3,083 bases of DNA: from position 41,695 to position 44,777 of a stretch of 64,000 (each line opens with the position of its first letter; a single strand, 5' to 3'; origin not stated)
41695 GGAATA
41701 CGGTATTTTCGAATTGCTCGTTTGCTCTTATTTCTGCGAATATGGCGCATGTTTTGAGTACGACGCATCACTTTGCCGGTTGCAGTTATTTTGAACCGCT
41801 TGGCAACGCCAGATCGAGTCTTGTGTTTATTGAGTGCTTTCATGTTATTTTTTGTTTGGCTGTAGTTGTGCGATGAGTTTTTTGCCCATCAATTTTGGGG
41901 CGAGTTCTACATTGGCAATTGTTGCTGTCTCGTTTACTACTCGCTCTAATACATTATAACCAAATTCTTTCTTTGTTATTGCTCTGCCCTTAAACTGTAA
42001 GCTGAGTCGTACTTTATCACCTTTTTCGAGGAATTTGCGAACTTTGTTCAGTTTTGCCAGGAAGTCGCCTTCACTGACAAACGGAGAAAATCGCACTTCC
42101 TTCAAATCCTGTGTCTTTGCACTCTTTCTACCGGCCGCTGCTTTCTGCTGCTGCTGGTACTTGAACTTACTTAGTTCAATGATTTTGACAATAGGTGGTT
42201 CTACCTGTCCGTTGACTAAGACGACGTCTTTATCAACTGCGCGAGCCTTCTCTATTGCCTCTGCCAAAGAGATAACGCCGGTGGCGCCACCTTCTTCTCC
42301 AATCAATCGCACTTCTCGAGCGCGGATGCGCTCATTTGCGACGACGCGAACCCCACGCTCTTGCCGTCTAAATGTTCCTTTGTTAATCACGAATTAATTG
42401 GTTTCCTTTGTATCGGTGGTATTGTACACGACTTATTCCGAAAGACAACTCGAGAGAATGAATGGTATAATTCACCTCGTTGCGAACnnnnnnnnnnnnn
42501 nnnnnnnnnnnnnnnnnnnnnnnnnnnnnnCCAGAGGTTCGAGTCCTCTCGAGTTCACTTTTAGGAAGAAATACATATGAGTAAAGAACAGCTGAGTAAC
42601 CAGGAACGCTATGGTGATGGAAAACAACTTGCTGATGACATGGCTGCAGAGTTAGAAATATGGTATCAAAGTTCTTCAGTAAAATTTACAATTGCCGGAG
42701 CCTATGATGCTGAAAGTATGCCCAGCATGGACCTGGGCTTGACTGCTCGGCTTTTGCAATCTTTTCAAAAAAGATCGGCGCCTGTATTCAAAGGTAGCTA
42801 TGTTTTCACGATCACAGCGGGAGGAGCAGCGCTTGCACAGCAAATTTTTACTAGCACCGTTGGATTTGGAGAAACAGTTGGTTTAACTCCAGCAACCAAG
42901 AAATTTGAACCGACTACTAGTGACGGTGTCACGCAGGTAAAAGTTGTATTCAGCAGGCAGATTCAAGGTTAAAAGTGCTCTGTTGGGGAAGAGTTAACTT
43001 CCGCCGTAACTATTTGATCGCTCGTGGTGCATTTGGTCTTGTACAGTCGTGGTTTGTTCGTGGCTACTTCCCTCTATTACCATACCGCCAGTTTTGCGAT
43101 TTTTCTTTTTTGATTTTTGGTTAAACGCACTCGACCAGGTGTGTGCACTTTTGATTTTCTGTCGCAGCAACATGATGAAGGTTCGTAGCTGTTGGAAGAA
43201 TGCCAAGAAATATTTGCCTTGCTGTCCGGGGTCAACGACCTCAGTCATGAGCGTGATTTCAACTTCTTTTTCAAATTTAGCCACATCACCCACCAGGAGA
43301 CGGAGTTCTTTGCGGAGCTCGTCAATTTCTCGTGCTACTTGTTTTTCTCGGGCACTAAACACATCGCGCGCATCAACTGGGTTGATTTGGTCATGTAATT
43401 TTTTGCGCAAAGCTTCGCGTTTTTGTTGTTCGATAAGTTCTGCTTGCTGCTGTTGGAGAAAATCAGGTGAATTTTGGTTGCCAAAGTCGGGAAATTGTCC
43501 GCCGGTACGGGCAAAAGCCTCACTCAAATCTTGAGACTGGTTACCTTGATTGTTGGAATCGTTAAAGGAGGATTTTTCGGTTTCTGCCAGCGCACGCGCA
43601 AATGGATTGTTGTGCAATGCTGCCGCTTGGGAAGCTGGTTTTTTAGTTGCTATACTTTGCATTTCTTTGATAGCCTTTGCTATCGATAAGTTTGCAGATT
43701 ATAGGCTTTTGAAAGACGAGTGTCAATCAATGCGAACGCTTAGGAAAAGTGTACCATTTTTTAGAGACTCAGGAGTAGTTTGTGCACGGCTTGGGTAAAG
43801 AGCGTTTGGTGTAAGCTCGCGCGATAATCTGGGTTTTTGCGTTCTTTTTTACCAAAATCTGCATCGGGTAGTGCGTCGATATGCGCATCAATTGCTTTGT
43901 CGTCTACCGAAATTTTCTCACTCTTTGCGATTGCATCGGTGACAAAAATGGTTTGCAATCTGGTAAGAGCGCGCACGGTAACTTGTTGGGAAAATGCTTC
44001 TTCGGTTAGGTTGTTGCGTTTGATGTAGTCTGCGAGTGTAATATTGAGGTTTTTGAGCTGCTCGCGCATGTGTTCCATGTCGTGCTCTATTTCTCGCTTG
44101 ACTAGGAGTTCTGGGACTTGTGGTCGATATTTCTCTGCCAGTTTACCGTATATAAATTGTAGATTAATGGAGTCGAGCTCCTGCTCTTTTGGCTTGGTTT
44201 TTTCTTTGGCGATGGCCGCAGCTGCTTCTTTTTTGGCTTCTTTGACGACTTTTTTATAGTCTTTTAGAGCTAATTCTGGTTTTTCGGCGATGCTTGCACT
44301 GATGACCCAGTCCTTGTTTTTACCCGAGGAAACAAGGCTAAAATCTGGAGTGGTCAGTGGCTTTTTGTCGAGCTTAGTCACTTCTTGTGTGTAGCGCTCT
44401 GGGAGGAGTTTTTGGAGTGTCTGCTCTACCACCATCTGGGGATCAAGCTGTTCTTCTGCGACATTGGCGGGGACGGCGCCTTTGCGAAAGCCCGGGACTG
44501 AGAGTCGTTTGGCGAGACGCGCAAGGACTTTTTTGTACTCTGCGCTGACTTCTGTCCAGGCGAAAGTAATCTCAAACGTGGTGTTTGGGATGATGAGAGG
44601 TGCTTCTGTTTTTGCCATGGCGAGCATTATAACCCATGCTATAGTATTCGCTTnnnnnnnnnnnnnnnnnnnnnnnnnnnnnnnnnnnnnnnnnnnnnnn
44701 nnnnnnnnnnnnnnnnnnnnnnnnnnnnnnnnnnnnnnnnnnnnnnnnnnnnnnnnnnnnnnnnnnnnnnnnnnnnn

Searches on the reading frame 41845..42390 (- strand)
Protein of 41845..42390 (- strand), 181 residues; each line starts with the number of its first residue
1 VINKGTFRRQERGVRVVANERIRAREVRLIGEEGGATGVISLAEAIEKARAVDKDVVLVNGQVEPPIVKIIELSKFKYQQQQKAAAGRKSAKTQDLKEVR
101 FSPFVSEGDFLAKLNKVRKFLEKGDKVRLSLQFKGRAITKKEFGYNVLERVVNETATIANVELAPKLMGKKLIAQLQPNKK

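Call 61: search_protein_families(library=pfam, proteins=[window:41845-42390:-], max_evalue=0.001)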
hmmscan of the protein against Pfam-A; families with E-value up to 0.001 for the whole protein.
window:41845-42390:- (181 aa): 2 families
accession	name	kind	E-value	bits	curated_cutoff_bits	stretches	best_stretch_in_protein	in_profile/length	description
PF00707.27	IF3_C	-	9.2e-26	90.1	34.8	1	95-179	2-86/86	Translation initiation factor IF-3, C-terminal domain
PF05198.21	IF3_N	-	2.2e-21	76.2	26.9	1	19-84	2-67/70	Translation initiation factor IF-3, N-terminal domain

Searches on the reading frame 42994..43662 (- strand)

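Call 61: search_protein_families(library=pfam, proteins=[window:42994-43662:-], max_evalue=0.001)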
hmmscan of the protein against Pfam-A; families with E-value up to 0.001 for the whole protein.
window:42994-43662:- (222 aa): 1 family
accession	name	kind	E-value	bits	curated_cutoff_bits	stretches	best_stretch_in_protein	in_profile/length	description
PF18904.5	DUF5660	-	7.1e-22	78.1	24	1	105-217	2-104/109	Domain of unknown function (DUF5660)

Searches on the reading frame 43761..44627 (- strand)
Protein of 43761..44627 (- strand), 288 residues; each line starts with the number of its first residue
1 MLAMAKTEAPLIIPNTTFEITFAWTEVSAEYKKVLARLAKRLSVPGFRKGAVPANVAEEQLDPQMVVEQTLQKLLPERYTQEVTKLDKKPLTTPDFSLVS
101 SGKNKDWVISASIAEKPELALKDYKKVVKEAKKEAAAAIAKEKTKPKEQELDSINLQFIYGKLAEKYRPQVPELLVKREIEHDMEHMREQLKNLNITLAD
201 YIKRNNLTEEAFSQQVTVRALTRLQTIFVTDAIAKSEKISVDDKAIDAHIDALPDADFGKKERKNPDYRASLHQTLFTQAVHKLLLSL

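Call 61: search_protein_families(library=pfam, proteins=[window:43761-44627:-], max_evalue=0.001)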
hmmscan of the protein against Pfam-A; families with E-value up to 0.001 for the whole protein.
window:43761-44627:- (288 aa): 3 families
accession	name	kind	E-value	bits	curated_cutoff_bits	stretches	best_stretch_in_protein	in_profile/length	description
PF05697.18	Trigger_N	-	1.6e-22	80.8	22.2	1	16-135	13-129/144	Bacterial trigger factor protein (TF)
PF05698.19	Trigger_C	-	2e-14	54.4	22.7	1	137-253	7-123/162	Bacterial trigger factor protein (TF) C-terminus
PF21725.3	T7SS_signal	-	0.00045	20.6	27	1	102-150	119-167/241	Putative T7SS secretion signal domain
